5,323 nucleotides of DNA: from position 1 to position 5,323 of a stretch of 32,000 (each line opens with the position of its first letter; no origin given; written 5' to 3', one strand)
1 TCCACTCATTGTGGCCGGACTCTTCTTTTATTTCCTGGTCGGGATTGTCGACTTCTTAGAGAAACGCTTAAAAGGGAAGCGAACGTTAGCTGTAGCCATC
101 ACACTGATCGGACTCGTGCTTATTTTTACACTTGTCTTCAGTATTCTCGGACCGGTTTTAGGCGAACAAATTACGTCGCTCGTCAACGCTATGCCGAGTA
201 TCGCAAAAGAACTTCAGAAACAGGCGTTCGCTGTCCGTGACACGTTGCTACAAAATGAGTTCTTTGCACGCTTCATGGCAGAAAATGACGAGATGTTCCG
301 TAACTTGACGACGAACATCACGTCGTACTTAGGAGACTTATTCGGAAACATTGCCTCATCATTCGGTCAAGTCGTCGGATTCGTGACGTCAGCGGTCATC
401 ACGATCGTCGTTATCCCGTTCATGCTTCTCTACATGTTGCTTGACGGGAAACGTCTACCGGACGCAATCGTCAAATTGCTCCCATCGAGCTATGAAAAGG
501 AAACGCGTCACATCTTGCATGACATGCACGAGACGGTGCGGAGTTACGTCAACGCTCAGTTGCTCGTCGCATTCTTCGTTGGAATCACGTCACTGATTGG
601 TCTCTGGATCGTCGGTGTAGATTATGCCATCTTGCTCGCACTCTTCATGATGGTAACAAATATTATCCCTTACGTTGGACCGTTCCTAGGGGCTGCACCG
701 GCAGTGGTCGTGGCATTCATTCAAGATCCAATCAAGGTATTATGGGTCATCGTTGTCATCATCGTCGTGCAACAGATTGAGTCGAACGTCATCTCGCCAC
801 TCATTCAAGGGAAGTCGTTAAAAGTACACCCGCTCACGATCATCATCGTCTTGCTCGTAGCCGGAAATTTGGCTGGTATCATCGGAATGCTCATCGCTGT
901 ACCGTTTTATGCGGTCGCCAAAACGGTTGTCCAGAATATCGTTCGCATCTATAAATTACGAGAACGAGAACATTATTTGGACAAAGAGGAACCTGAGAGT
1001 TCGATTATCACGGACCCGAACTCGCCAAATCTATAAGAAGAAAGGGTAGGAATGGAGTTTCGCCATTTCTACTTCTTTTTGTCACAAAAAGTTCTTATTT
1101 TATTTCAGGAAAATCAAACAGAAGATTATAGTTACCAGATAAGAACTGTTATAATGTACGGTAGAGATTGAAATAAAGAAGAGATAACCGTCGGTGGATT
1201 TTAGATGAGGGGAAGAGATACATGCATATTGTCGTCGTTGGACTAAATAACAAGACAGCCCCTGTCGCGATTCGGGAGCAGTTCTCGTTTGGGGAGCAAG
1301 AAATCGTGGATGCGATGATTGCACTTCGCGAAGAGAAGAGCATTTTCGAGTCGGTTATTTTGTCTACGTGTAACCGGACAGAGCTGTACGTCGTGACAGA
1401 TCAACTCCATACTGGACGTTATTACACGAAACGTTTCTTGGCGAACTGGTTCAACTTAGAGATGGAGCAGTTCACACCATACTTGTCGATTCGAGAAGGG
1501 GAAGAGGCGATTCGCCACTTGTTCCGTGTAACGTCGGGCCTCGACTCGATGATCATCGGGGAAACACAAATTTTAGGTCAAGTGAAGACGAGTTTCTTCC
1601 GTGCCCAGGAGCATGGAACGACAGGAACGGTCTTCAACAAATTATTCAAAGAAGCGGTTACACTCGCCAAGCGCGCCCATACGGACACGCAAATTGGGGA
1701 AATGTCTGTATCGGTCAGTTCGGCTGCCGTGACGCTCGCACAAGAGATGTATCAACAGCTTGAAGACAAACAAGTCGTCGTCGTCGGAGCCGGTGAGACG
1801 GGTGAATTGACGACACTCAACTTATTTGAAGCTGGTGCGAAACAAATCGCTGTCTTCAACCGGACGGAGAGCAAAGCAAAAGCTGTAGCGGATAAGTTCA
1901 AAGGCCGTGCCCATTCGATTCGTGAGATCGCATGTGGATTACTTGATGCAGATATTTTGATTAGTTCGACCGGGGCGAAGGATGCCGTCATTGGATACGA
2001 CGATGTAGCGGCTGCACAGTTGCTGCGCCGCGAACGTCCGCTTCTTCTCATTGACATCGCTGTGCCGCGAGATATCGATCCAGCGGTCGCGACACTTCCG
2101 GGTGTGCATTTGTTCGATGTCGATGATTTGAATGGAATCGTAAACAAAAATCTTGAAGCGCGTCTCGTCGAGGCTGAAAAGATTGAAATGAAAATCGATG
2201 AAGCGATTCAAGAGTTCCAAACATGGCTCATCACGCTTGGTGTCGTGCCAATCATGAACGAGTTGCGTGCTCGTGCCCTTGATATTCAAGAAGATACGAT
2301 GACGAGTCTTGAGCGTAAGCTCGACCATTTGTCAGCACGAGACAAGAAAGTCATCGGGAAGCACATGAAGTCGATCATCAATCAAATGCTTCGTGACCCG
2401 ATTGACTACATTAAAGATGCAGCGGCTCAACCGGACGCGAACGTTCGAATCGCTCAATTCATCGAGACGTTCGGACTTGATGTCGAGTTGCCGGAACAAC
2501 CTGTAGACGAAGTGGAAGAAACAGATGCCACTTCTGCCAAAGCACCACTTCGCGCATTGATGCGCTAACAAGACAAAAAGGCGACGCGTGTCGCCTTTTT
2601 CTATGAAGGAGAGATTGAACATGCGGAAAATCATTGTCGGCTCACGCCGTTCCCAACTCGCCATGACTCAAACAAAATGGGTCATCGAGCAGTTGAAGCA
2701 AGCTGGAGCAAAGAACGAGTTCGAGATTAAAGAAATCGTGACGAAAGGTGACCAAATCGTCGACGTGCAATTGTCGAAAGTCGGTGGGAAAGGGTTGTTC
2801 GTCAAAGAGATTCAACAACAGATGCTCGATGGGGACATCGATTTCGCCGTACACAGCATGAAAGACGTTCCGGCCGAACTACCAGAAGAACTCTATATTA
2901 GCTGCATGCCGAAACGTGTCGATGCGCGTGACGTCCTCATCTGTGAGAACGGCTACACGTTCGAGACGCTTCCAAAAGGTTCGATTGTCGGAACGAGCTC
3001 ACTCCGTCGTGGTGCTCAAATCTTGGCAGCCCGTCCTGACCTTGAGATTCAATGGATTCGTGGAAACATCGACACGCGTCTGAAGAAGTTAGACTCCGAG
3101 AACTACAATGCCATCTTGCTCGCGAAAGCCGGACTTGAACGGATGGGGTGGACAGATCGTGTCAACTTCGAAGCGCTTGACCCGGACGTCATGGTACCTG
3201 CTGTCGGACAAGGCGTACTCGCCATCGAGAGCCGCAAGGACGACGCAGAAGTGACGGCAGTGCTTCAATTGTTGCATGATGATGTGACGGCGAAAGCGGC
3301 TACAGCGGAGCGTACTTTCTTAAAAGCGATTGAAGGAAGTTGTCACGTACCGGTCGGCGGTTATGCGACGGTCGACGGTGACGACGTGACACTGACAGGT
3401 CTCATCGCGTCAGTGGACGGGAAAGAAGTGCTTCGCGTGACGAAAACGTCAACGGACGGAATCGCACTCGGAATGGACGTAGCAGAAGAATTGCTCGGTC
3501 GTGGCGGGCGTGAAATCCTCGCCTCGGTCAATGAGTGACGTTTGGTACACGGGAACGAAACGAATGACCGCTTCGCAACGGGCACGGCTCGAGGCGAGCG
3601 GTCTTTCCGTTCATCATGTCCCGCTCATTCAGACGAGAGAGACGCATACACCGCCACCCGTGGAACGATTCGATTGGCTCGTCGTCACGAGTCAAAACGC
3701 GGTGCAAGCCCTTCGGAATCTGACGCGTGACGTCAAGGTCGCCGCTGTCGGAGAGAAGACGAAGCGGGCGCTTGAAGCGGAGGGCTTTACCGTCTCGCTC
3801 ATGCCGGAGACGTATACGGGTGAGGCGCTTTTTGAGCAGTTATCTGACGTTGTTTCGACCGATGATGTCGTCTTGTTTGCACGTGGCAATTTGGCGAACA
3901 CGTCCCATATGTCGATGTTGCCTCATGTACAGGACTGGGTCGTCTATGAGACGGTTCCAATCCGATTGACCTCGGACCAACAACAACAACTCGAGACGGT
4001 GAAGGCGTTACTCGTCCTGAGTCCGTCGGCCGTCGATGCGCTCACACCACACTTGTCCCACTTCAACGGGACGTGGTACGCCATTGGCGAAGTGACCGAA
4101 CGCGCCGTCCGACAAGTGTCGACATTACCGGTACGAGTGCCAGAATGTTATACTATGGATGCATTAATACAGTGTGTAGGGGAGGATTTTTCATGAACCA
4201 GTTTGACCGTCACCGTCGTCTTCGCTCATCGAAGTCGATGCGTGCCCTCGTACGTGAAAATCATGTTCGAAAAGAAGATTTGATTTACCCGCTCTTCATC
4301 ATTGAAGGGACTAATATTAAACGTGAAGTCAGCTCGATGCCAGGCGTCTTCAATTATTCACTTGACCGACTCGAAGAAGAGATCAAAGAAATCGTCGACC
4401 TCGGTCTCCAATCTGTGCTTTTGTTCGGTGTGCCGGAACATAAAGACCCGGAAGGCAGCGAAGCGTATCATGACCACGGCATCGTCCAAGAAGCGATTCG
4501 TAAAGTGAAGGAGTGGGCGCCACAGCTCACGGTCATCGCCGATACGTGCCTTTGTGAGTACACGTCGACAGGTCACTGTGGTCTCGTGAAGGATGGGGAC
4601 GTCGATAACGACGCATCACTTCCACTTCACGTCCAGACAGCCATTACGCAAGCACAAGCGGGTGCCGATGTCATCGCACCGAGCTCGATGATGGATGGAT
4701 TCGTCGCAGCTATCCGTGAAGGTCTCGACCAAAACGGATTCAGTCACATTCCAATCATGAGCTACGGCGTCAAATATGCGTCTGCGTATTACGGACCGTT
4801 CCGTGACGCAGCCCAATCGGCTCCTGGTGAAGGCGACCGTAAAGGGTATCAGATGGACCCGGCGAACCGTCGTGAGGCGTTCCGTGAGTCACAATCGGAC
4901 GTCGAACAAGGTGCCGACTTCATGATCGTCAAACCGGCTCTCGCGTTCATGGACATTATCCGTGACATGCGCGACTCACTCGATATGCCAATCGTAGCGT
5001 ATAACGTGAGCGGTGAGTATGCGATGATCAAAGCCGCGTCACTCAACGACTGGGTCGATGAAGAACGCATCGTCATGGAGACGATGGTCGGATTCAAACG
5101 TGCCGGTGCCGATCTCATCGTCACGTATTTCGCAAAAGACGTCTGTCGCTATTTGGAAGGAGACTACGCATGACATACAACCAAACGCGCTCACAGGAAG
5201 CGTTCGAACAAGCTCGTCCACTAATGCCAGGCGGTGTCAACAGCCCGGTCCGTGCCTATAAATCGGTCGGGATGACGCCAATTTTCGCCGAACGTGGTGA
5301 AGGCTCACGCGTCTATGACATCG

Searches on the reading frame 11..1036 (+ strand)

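Call 59: search_protein_families(library=pfam, proteins=[window:11-1036:+], max_evalue=0.00001)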
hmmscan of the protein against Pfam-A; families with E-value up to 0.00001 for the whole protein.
window:11-1036:+ (341 aa): 1 family
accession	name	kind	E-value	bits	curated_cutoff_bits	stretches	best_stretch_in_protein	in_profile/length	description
PF01594.21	AI-2E_transport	-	4.6e-76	256.5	34.3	1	1-310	27-326/327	AI-2E family transporter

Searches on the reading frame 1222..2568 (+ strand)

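Call 59: search_protein_families(library=pfam, proteins=[window:1222-2568:+], max_evalue=0.00001)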
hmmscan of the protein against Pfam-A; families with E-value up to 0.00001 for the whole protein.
window:1222-2568:+ (448 aa): 3 families
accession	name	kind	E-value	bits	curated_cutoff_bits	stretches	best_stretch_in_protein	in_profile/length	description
PF05201.20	GlutR_N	-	3.2e-53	180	27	1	6-156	1-151/151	Glutamyl-tRNAGlu reductase, N-terminal domain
PF01488.26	Shikimate_DH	-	2.5e-38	131.7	24.3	1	172-306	2-138/138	Shikimate / quinate 5-dehydrogenase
PF00745.25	GlutR_dimer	-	3.9e-20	72.5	22.9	1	321-415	2-94/99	Glutamyl-tRNAGlu reductase, dimerisation domain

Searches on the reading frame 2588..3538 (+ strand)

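Call 59: search_protein_families(library=pfam, proteins=[window:2588-3538:+], max_evalue=0.00001)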
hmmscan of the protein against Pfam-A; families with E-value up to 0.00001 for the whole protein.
window:2588-3538:+ (316 aa): 2 families
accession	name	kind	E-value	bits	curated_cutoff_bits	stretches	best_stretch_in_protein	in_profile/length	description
PF01379.25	Porphobil_deam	-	1.9e-85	286.1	22.1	1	15-223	1-206/207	Porphobilinogen deaminase, dipyromethane cofactor binding domain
PF03900.20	Porphobil_deamC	-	1.1e-18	67.7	26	1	236-303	2-73/74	Porphobilinogen deaminase, C-terminal domain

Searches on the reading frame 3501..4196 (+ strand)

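Call 59: search_protein_families(library=pfam, proteins=[window:3501-4196:+], max_evalue=0.00001)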
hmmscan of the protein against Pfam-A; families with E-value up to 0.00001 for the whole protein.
window:3501-4196:+ (231 aa): 1 family
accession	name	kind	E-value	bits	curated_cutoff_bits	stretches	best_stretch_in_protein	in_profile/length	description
PF02602.20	HEM4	-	2.2e-37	128.8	27.5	1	28-224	5-231/231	Uroporphyrinogen-III synthase HemD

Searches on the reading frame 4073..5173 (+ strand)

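Call 59: search_protein_families(library=pfam, proteins=[window:4073-5173:+], max_evalue=0.00001)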
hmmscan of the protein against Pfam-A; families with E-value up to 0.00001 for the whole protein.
window:4073-5173:+ (366 aa): 1 family
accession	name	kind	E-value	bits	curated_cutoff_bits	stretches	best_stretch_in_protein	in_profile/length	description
PF00490.27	ALAD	-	2.6e-146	487.2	24.6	1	45-359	2-316/317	Delta-aminolevulinic acid dehydratase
